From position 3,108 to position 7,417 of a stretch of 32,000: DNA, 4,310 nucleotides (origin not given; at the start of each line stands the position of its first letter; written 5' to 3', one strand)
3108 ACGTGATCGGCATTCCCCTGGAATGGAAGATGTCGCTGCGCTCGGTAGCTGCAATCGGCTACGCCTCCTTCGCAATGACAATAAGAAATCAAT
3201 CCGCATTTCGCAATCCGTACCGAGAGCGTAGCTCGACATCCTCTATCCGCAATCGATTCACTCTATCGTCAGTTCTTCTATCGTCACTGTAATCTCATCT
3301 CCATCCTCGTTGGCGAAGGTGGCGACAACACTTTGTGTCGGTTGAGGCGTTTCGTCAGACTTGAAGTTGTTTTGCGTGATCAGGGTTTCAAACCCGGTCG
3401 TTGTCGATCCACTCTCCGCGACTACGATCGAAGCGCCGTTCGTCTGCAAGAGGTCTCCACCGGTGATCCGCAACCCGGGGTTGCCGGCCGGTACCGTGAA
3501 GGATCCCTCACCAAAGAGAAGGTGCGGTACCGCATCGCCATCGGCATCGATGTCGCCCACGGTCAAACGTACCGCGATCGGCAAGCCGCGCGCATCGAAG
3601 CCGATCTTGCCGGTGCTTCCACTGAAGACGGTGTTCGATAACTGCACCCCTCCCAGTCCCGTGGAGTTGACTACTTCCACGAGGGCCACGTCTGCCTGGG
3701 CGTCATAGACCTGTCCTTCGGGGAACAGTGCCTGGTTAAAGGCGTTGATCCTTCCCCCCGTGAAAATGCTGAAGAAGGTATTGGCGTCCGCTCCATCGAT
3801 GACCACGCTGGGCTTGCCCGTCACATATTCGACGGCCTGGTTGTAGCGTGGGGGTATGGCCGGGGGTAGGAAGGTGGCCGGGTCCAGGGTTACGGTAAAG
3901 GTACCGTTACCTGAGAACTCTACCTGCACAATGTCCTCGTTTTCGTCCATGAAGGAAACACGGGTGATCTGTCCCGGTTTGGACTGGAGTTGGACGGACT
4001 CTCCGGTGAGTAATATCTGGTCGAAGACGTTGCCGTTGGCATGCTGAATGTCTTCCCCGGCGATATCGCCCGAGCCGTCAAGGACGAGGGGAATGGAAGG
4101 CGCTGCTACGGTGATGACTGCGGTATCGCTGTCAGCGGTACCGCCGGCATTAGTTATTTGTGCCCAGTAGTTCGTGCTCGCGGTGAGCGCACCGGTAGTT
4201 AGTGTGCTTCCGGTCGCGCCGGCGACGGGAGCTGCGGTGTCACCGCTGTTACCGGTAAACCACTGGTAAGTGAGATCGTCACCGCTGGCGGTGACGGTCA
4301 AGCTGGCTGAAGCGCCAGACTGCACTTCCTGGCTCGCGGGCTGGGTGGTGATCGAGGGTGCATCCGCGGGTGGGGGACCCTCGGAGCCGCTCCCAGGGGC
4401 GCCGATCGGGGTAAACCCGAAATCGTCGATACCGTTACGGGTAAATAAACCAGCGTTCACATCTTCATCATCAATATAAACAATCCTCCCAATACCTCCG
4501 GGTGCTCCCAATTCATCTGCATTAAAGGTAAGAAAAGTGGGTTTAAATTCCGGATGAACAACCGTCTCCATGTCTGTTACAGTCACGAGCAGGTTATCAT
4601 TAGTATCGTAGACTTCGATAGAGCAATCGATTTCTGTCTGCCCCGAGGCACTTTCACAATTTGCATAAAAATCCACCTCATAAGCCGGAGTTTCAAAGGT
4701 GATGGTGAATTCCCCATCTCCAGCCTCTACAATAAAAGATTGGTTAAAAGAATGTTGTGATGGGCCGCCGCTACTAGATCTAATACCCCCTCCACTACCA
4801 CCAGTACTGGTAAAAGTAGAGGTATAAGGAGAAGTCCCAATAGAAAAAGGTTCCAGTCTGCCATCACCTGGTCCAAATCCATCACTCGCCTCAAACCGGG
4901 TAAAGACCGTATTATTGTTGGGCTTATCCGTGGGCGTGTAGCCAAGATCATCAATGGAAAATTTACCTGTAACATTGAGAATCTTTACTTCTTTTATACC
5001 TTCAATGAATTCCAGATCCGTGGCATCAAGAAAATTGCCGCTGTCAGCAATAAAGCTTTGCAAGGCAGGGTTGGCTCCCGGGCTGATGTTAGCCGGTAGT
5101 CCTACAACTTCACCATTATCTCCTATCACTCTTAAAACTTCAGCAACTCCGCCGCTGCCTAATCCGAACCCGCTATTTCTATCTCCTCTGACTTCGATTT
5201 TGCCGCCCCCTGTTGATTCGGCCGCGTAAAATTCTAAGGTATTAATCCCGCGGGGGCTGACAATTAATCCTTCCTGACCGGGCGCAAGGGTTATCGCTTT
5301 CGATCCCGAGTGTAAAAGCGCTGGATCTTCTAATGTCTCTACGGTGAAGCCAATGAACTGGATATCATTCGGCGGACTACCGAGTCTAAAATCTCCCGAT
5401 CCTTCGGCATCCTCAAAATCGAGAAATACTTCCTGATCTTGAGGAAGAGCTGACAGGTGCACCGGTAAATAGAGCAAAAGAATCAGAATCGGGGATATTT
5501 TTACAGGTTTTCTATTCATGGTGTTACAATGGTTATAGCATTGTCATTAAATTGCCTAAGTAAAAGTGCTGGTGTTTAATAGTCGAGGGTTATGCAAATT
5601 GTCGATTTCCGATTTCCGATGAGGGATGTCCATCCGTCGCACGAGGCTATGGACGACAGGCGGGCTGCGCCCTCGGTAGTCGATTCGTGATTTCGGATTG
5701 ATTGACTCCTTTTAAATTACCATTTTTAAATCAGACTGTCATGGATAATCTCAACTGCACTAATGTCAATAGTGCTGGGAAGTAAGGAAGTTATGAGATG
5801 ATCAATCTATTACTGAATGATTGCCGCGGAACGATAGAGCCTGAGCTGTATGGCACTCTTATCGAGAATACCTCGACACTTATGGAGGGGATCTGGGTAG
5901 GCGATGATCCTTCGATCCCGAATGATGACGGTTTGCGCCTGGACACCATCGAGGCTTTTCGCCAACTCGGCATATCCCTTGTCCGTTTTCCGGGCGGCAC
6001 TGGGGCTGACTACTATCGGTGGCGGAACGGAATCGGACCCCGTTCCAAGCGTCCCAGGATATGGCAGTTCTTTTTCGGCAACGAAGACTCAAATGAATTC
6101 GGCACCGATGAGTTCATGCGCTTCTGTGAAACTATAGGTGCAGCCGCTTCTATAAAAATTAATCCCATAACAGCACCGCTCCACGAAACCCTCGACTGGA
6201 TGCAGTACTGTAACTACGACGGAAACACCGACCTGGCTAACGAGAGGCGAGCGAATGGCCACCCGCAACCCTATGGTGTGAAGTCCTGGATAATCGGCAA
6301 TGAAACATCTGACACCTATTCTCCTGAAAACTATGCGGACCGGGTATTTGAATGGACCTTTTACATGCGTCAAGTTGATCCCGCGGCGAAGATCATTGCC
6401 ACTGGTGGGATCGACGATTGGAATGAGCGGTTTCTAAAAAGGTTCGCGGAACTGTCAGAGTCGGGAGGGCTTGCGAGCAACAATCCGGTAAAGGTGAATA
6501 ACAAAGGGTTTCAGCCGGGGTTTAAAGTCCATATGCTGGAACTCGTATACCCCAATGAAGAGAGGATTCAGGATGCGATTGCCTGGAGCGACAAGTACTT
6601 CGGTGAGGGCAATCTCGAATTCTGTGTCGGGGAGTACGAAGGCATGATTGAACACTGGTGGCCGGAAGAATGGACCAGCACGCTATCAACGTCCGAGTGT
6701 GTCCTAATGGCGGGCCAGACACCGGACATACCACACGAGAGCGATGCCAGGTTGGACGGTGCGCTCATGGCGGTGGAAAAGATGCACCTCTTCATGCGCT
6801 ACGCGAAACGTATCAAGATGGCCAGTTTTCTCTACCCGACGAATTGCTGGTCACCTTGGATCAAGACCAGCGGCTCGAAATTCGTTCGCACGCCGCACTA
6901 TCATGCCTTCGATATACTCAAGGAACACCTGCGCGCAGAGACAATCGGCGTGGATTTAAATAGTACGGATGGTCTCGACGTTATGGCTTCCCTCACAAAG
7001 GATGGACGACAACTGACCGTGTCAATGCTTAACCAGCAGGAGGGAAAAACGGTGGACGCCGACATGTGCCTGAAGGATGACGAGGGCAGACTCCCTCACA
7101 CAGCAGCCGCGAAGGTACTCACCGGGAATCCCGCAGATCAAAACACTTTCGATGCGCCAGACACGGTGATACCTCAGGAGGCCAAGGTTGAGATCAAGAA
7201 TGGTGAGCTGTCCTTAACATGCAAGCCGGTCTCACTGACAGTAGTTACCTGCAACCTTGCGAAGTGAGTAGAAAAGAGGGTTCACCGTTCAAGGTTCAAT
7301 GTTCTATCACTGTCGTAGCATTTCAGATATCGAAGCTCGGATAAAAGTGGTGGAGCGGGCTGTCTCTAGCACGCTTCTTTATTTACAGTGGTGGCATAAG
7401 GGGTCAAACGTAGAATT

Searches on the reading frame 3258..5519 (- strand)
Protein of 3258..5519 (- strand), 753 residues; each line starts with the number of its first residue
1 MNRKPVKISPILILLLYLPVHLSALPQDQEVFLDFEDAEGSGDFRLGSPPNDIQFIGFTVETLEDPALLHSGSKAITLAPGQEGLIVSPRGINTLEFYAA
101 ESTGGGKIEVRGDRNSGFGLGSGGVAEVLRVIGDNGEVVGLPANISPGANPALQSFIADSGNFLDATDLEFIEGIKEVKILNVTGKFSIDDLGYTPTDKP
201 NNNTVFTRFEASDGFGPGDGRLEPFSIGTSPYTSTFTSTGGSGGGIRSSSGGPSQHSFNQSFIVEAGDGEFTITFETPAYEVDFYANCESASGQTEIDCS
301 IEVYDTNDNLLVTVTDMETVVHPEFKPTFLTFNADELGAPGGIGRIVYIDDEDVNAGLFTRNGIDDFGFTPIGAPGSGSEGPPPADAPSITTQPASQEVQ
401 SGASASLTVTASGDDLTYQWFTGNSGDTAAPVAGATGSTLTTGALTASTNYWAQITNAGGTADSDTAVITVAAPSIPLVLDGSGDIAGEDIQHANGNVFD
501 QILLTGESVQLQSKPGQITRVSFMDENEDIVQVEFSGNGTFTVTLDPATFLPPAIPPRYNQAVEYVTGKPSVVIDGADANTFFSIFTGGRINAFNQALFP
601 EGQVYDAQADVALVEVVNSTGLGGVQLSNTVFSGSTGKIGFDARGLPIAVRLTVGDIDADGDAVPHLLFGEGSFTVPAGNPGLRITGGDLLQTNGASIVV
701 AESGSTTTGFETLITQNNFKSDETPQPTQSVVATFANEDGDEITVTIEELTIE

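Call 19: search_protein_families(library=pfam, proteins=[window:3258-5519:-])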
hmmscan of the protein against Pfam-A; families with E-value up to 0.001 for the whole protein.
window:3258-5519:- (753 aa): 2 families
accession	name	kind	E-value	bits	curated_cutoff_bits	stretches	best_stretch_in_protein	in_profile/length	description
PF19081.6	Ig_7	-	5.8e-10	39.8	27.3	1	388-471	4-80/84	Ig-like domain CHU_C associated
PF13927.12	Ig_3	-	5.6e-05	24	30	1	388-447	2-66/78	Immunoglobulin domain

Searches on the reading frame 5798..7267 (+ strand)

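Call 19: search_protein_families(library=pfam, proteins=[window:5798-7267:+])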
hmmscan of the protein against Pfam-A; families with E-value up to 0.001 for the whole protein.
window:5798-7267:+ (489 aa): 2 families
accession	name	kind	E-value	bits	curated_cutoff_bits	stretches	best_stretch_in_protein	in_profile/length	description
PF06964.18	Alpha-L-AF_C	-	1e-18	68.5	27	1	313-479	15-165/165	Alpha-L-arabinofuranosidase C-terminal domain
PF22848.2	ASD1_dom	-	2.9e-08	34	22.2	1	60-116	9-70/239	Alpha-L-arabinofuranosidase 1 domain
